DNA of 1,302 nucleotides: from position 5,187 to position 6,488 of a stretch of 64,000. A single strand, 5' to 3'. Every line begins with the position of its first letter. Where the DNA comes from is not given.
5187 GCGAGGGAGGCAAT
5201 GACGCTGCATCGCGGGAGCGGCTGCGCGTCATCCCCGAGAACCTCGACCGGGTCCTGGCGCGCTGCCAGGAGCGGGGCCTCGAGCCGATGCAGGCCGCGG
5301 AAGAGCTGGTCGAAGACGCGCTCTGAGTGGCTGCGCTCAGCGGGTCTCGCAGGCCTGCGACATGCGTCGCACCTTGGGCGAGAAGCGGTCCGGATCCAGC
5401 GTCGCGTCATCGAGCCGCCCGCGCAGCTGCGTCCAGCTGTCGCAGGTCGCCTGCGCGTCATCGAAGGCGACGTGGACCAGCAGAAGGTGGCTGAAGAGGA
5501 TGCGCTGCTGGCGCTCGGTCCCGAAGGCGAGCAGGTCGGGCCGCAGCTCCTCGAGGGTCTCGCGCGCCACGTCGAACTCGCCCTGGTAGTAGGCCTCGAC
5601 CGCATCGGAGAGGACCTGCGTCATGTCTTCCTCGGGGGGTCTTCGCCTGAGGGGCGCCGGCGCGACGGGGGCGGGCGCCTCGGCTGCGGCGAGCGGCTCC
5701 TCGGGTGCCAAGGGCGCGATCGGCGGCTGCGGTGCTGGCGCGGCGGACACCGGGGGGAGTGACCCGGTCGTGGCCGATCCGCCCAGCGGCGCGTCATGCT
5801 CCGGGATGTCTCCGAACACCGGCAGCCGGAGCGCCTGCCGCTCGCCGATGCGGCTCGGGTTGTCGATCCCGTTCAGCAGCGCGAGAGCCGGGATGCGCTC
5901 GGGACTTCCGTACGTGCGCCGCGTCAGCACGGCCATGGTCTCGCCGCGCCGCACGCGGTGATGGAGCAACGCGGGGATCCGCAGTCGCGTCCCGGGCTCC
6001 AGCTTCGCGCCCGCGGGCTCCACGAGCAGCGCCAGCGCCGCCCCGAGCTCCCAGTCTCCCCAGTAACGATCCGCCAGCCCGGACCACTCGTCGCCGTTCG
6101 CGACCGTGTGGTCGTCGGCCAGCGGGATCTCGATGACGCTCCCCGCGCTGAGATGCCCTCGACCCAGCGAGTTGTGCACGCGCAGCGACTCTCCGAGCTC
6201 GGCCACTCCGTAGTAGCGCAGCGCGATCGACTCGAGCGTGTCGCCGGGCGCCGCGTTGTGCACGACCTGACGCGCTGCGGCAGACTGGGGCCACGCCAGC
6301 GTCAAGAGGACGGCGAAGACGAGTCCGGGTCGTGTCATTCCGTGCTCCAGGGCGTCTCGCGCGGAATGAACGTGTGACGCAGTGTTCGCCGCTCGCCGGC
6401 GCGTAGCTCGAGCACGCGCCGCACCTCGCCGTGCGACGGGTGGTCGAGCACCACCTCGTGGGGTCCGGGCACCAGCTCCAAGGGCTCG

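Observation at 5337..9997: Four-gene envelope operon: PlsC-like acyltransferase, secreted protein, PEGA pseudokinase and LysM protein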

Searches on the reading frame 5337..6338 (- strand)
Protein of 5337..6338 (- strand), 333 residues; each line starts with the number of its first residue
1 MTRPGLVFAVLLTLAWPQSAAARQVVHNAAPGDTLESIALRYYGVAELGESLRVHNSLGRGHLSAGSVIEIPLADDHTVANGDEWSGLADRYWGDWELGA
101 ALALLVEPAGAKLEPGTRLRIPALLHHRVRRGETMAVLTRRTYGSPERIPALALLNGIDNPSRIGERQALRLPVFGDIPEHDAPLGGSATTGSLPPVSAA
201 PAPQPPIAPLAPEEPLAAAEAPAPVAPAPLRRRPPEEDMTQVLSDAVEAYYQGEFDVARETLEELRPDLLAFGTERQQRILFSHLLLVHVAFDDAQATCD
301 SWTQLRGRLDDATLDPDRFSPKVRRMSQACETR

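Call 3: search_protein_families(library=pfam, proteins=[window:5337-6338:-], max_evalue=0.1)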
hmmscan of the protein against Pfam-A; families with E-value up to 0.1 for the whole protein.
window:5337-6338:- (333 aa): 2 families
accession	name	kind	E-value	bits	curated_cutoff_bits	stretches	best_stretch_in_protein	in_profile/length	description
PF01476.26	LysM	-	5e-10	39.6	20.9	1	31-72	5-43/43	LysM domain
PF05489.18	Phage_tail_X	-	0.0012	18.9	22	0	29-46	5-22/60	Phage Tail Protein X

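Call 4: search_protein_families(library=ncbifam, proteins=[window:5337-6338:-], max_evalue=0.1)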
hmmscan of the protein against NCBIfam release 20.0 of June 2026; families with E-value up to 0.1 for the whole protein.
window:5337-6338:- (333 aa): 1 family
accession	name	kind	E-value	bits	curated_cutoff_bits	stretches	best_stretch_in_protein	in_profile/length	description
NF008399.0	PRK11198.1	equivalog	0.0047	17.4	134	0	20-47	91-118/149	peptidoglycan-binding protein LysM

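Call 32: find_homologous_proteins(query=window:5337-6338:-)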
Query window:5337-6338:- (333 aa): 10 proteins with E <= 0.001 among 8000 candidates.
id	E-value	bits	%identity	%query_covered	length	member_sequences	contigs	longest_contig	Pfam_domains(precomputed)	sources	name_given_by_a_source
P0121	1.2e-200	684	96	97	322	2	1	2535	PF01476.27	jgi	jgi:hypothetical protein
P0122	2.4e-134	466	71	97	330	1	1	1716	PF01476.27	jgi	-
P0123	7.1e-113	396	62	100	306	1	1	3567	PF01476.27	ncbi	-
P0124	5.6e-84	301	49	100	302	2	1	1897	PF01476.27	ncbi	-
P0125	1.3e-82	296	50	99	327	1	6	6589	PF01476.27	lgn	-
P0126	1.6e-80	289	48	98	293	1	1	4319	PF01476.27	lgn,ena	-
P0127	9.4e-79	284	48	98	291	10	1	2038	PF01476.27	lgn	-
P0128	2.0e-77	279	60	51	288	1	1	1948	PF01476.27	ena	-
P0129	5.6e-76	274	48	98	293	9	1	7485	PF01476.27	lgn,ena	-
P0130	3.4e-7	48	35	31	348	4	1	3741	PF01476.27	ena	-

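Call 34: find_encoding_contigs(protein=P0129, flank=8000, max_places=3)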
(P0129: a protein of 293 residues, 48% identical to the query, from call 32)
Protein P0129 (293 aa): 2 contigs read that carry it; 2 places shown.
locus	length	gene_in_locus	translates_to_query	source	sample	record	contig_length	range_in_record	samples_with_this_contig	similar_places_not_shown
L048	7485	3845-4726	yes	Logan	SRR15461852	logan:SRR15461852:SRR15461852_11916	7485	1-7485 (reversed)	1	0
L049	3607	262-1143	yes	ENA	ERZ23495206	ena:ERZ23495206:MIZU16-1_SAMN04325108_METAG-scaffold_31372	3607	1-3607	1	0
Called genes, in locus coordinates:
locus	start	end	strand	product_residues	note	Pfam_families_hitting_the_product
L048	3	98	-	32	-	?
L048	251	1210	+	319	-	PF01553:Acyltransferase (weak)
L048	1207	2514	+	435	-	-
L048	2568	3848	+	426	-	PF00069:Pkinase, PF07714:PK_Tyr_Ser-Thr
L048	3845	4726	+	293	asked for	PF01476:LysM (weak)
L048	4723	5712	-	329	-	PF02812:ELFV_dehydrog_N, PF00208:ELFV_dehydrog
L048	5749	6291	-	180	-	PF23892:Ig_CycH (weak)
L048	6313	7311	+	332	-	PF01636:APH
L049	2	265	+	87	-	?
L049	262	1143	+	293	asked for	PF01476:LysM (weak)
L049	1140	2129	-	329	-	PF02812:ELFV_dehydrog_N, PF00208:ELFV_dehydrog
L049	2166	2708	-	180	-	PF23892:Ig_CycH (weak)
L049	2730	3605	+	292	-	?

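Call 35: find_encoding_contigs(protein=P0125, flank=8000, max_places=3)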
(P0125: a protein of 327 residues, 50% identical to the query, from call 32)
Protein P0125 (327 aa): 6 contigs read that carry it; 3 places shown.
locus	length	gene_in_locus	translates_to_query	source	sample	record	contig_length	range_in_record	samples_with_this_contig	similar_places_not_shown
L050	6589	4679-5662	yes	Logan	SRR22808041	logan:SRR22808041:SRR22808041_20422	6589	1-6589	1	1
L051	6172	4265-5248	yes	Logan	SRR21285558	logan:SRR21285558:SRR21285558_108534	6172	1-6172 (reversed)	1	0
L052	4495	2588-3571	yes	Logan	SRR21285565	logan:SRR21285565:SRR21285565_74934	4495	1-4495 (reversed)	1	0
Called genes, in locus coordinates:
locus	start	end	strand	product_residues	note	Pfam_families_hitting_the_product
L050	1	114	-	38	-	?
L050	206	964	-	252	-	PF05401:NodS (weak), PF13489:Methyltransf_23, PF13649:Methyltransf_25, PF08241:Methyltransf_11, PF08242:Methyltransf_12 (weak)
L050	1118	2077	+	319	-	PF01553:Acyltransferase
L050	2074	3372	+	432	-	-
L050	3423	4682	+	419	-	PF00069:Pkinase, PF07714:PK_Tyr_Ser-Thr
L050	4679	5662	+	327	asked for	PF01476:LysM (faint)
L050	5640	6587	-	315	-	?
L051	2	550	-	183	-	?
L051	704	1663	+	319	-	PF01553:Acyltransferase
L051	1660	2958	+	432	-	-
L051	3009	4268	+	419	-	PF00069:Pkinase, PF07714:PK_Tyr_Ser-Thr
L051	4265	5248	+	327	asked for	PF01476:LysM (faint)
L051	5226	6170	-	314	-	?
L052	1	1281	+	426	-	?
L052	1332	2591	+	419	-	PF00069:Pkinase, PF07714:PK_Tyr_Ser-Thr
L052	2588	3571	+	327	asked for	PF01476:LysM (faint)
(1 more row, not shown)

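Call 66: predict_structure(alignment_id=A5)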
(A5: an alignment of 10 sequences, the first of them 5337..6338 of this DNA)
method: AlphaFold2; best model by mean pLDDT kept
length: 333 residues; sequences in the alignment: 10
mean_pLDDT: 75.3   pTM: 0.50
mean pLDDT of the five models: 75.3, 73.4, 73.4, 72.2, 70.7
residues with pLDDT >= 90: 118; 70-90: 121; 50-70: 24; < 50: 70
segments of 3 or more residues with pLDDT < 50: 1-21, 183-231
pLDDT, mean of each block of 10 residues (from residue 1): 43 36 78 93 92 89 85 92 93 89 92 94 93 91 86 93 90 85 38 28 33 36 39 62 88 86 91 83 90 87 77 57 80 64
secondary structure, 60 per line:
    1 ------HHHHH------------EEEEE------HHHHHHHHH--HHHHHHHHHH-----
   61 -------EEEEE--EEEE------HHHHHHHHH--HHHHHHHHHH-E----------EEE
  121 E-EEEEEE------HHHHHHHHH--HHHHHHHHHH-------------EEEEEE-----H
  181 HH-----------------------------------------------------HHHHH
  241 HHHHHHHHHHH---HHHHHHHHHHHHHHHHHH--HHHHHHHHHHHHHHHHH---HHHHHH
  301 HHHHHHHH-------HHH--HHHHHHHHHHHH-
elements in order: H7-11 E24-28 H35-43 H46-55 E68-72 E75-78 H85-93 H96-105 E118-121 E123-128 H135-143 H146-155 E169-174 H236-251 H255-272 H275-291 H295-308 H321-332

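Call 68: fold_search(model_id=the predicted structure, library=pdb)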
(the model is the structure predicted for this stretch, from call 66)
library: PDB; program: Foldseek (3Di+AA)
matches with E <= 10: 1080; with E <= 0.001: 5
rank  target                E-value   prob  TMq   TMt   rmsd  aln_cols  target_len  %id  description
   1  4b8v_A                2.8e-05  1.00  0.15  0.25  15.1       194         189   18  Cladosporium fulvum LysM effector Ecp6 in complex with a beta-1,4- linked N-acetyl-D-glucosamine tetramer (released 2013-07-17)
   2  5jce_B                3.6e-05  1.00  0.18  0.20  14.3       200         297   18  Crystal structure of OsCEBiP complex (released 2016-06-08)
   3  5jce_A                7.2e-05  1.00  0.17  0.19  13.5       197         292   18  Crystal structure of OsCEBiP complex (released 2016-06-08)
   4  4uz3_B                1.2e-04  1.00  0.14  0.44  13.3       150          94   27  Crystal structure of the N-terminal LysM domains from the putative NlpC/P60 D,L endopeptidase from T. thermophilus bou (released 2015-01-14)
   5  5jcd_A                2.1e-04  1.00  0.16  0.26  13.5       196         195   18  Crystal structure of OsCEBiP (released 2017-02-22)
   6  9h3a_A                1.0e-03  1.00  0.17  0.23  13.6       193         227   13  Crystal structure of Lotus japonicus CHIP13 extracellular domain in complex with chitooctaose (released 2025-07-16)
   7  9q84_A                1.3e-03  1.00  0.17  0.23  13.6       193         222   13  Crystal structure of Lotus japonicus CHIP13 extracellular domain in complex with chitooctaose (released 2025-07-16)
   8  9q83_A                1.4e-03  1.00  0.16  0.23  12.3       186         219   13  Crystal structure of Lotus japonicus CHIP13 in complex with chitooctaose (released 2025-07-16)
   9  5jcd_C                2.8e-03  0.97  0.15  0.24  13.5       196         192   16  Crystal structure of OsCEBiP (released 2017-02-22)
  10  7au7_A                3.2e-03  0.98  0.15  0.22  12.7       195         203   12  Crystal structure of Nod Factor Perception ectodomain (released 2021-11-10)
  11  7bax                  1.9e-02  0.87  0.15  0.22  12.6       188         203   12  Crystal structure of LYS11 ectodomain (released 2021-11-10)
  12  7aeb_M                4.4e-02  0.66  0.14  0.21  27.8       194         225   12  Cryo-EM structure of an extracellular contractile injection system in marine bacterium Algoriphagus machipongonensis,  (released 2022-02-16)
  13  3fwv_A                6.7e-02  1.00  0.21  0.49   4.8        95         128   14  Crystal Structure of a Redesigned TPR Protein, T-MOD(VMY), in Complex with MEEVF Peptide (released 2009-04-21)
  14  2xcc_A                7.8e-02  0.87  0.17  0.30   9.4       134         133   14  Crystal structure of PcrH from Pseudomonas aeruginosa (released 2010-05-05)
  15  8kea_J                9.2e-02  0.99  0.15  0.32   7.2       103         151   14  Cyanophage A-1(L) baseplate-initiators (released 2024-04-10)
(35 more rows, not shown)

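Call 76: search_protein_families(library=padloc, proteins=[window:5337-6338:-], max_evalue=0.001)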
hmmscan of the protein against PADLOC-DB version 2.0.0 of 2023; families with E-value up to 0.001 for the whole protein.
window:5337-6338:- (333 aa): 0 families

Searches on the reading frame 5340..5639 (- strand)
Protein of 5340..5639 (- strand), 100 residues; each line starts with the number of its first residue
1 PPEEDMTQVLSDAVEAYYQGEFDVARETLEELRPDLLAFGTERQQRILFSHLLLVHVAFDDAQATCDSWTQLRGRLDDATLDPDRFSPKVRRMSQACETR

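Call 30: search_protein_families(library=pfam, proteins=[window:5340-5639:-], max_evalue=10)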
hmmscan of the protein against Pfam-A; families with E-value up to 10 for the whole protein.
seq(100 aa): 1 family
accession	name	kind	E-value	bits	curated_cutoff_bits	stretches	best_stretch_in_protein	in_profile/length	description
PF05816.16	TelA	-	0.24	10.8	30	1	35-89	15-68/332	Toxic anion resistance protein (TelA)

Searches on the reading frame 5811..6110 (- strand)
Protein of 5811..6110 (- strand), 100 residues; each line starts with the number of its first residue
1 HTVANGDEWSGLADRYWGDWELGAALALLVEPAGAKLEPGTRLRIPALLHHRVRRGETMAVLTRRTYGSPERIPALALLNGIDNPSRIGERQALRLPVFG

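Call 30: search_protein_families(library=pfam, proteins=[window:5811-6110:-], max_evalue=10)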
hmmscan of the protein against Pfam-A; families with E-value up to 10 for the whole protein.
seq(100 aa): 1 family
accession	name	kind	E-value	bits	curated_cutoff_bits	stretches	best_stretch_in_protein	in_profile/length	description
PF01476.26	LysM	-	9.1e-07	29.2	20.9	2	1-46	1-43/43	LysM domain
